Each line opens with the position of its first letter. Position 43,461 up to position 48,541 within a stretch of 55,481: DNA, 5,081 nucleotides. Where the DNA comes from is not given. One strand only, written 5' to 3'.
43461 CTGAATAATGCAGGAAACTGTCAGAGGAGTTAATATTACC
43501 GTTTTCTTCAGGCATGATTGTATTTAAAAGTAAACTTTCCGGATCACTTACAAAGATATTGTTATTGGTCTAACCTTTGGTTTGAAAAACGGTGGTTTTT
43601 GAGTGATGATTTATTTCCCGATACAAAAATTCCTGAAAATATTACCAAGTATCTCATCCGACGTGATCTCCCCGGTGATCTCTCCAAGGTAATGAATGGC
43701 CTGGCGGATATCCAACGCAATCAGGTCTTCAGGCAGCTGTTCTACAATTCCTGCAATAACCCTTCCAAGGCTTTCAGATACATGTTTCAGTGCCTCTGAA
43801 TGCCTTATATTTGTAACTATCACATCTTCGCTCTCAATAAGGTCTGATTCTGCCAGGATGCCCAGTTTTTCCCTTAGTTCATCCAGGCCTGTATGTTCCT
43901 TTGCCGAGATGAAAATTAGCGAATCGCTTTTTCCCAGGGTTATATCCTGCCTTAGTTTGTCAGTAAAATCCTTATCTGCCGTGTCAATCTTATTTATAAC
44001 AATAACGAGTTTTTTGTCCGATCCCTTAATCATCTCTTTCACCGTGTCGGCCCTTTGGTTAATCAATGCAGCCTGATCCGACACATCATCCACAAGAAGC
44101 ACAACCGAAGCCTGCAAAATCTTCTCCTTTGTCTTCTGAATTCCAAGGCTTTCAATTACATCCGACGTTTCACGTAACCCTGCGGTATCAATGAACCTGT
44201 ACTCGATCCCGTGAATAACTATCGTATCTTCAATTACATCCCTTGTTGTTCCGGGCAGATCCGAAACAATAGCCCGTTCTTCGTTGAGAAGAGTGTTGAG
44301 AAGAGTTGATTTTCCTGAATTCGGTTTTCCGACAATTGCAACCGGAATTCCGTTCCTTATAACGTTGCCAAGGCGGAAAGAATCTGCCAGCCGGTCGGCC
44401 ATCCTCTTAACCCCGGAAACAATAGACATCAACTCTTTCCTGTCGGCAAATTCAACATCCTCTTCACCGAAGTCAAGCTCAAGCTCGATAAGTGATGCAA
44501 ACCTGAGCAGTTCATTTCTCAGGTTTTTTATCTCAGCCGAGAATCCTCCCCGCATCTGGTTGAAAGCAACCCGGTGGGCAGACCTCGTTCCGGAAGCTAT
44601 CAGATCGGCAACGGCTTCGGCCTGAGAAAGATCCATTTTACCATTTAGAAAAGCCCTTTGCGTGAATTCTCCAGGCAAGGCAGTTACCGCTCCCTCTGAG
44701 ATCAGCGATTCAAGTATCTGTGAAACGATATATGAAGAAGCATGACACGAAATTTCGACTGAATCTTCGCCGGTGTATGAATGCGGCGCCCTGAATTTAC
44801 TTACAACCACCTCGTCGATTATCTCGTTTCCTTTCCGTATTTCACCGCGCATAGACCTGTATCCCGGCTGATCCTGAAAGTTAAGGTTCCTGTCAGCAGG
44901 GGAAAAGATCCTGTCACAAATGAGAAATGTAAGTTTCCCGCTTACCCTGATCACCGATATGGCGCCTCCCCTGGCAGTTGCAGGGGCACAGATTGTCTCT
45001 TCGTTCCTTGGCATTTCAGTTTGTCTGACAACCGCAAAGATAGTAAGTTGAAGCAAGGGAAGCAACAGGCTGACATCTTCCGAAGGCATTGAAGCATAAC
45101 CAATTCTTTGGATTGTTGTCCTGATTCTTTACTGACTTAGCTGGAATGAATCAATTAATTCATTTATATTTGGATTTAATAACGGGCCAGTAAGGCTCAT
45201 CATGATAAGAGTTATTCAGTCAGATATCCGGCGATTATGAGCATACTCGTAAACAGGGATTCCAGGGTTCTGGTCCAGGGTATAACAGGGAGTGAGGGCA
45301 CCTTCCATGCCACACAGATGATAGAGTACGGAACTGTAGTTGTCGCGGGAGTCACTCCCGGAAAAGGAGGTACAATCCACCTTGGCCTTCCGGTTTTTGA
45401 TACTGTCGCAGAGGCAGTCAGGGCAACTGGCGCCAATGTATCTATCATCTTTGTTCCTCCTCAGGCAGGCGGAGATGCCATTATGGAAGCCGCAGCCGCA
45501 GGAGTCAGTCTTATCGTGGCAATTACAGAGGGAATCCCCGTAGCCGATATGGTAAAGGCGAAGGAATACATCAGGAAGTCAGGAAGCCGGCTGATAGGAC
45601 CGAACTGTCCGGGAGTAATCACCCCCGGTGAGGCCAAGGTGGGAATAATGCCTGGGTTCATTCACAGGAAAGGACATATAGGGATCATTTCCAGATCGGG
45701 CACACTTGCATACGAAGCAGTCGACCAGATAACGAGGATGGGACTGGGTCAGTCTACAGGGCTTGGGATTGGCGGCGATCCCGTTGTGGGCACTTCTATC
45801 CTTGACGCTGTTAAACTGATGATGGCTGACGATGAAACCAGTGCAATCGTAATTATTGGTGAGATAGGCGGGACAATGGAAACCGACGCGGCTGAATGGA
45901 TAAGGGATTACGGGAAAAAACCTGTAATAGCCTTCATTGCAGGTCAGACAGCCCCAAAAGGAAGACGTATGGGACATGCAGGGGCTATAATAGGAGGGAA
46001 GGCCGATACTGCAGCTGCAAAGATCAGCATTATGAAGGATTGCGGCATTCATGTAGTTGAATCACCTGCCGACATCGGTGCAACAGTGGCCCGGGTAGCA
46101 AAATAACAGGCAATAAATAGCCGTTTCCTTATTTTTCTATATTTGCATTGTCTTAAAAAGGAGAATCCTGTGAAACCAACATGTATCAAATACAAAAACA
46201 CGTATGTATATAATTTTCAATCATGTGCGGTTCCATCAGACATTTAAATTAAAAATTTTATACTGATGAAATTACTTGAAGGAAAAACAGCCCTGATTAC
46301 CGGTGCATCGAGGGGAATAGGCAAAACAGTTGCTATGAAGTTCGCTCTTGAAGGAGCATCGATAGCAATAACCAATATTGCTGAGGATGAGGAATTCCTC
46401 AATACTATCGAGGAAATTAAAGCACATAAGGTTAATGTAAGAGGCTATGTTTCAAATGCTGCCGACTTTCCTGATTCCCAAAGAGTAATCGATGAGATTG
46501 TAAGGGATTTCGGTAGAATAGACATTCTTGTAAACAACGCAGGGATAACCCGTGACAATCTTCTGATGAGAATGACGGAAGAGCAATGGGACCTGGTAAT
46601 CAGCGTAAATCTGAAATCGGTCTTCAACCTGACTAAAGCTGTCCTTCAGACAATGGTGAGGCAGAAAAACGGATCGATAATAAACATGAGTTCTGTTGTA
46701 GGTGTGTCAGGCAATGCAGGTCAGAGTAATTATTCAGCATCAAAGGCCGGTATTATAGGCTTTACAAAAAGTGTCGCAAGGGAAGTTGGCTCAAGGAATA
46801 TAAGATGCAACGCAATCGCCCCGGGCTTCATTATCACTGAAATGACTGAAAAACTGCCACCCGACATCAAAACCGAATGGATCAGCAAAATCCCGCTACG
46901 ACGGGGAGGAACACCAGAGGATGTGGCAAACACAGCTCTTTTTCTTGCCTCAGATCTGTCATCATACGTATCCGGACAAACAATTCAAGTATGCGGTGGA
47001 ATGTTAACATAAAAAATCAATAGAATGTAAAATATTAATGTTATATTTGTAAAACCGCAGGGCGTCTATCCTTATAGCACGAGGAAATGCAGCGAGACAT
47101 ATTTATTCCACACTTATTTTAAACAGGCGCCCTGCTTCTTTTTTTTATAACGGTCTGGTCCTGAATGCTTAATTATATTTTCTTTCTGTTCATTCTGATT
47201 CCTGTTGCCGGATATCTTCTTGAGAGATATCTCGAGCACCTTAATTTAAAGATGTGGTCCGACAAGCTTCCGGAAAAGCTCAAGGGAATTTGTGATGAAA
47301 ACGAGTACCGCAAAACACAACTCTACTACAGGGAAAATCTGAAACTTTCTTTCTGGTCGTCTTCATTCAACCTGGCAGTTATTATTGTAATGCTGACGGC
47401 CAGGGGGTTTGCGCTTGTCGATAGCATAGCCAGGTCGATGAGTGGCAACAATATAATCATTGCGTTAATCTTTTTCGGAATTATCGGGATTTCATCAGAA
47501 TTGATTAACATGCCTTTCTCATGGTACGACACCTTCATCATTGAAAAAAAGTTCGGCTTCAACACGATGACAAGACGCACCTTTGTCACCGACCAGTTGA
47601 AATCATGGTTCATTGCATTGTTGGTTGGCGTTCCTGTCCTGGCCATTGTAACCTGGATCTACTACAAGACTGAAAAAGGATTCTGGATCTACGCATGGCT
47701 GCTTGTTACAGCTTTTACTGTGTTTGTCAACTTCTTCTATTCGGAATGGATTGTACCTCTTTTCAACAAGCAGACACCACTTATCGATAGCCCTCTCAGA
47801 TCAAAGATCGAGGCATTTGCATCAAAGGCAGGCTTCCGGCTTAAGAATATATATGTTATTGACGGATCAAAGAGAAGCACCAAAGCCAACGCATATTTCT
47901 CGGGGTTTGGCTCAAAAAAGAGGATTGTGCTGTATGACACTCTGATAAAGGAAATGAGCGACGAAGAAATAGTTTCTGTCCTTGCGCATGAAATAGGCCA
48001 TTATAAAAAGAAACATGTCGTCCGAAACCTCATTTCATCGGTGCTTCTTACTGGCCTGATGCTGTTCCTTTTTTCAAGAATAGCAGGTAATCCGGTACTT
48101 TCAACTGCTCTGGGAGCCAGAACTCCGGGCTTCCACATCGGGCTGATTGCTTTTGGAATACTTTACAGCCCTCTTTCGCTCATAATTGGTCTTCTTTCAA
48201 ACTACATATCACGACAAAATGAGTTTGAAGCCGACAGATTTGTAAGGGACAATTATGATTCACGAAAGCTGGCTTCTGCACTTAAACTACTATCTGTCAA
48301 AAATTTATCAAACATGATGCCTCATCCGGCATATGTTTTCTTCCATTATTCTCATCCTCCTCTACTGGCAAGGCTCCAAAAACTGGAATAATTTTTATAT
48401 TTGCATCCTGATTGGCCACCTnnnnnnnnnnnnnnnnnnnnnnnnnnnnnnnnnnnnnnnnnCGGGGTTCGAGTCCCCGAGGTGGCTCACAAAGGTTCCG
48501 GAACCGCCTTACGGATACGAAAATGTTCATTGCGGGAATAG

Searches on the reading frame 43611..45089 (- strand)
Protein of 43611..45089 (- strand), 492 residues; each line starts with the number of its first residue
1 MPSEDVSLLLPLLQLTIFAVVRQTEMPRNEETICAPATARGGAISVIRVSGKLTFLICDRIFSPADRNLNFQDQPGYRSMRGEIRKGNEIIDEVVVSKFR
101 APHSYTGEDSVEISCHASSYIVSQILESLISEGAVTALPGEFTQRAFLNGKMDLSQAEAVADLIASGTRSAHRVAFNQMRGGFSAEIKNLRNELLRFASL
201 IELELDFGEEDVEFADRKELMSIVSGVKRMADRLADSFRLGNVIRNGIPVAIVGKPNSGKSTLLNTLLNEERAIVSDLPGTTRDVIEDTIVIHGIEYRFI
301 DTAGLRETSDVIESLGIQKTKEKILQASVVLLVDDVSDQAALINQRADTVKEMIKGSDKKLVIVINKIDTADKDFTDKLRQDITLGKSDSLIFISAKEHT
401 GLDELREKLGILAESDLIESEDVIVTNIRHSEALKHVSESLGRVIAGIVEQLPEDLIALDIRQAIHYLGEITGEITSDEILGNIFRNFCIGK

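Call 79: search_protein_families(library=pfam, proteins=[window:43611-45089:-], max_evalue=0.00001)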
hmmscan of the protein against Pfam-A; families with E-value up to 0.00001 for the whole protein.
window:43611-45089:- (492 aa): 6 families
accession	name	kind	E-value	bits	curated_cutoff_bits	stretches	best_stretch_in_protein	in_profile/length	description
PF12631.12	MnmE_helical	-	5.9e-54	183.8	40.1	1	154-489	1-211/211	MnmE helical domain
PF10396.14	TrmE_N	-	1.4e-35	122.5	29.8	1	32-151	1-117/117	GTP-binding protein TrmE N-terminus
PF01926.29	MMR_HSR1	-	9e-26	90.7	21.9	1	250-367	2-113/113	50S ribosome-binding GTPase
PF02421.24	FeoB_N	-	4.7e-11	42.9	27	1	250-408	3-155/156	Ferrous iron transport protein B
PF00009.33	GTP_EFTU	-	3.1e-07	30.6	26.5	0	250-408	6-181/188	Elongation factor Tu GTP binding domain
PF00350.29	Dynamin_N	-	3.6e-07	30.8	27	0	250-283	1-34/168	Dynamin family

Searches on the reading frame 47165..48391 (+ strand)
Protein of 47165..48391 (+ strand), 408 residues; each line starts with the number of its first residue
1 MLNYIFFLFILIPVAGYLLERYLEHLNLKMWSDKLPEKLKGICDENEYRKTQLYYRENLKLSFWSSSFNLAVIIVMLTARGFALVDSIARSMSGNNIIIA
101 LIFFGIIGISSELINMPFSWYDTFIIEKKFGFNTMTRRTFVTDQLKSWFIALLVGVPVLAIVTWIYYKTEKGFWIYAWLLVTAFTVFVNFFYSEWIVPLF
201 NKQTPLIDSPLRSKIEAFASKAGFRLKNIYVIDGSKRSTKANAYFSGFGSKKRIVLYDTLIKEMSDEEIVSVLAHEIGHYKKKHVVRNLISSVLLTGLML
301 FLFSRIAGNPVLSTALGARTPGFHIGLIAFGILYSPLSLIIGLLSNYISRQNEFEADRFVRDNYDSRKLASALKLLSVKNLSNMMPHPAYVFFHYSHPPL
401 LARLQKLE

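Call 79: search_protein_families(library=pfam, proteins=[window:47165-48391:+], max_evalue=0.00001)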
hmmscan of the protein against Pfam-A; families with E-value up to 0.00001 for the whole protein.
window:47165-48391:+ (408 aa): 2 families
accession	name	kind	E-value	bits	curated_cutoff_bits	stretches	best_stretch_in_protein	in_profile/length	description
PF16491.10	Peptidase_M48_N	-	9.3e-53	179.2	27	1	27-202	4-179/179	CAAX prenyl protease N-terminal, five membrane helices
PF01435.24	Peptidase_M48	-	4.1e-35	121.7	20.3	1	210-408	6-183/186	Peptidase family M48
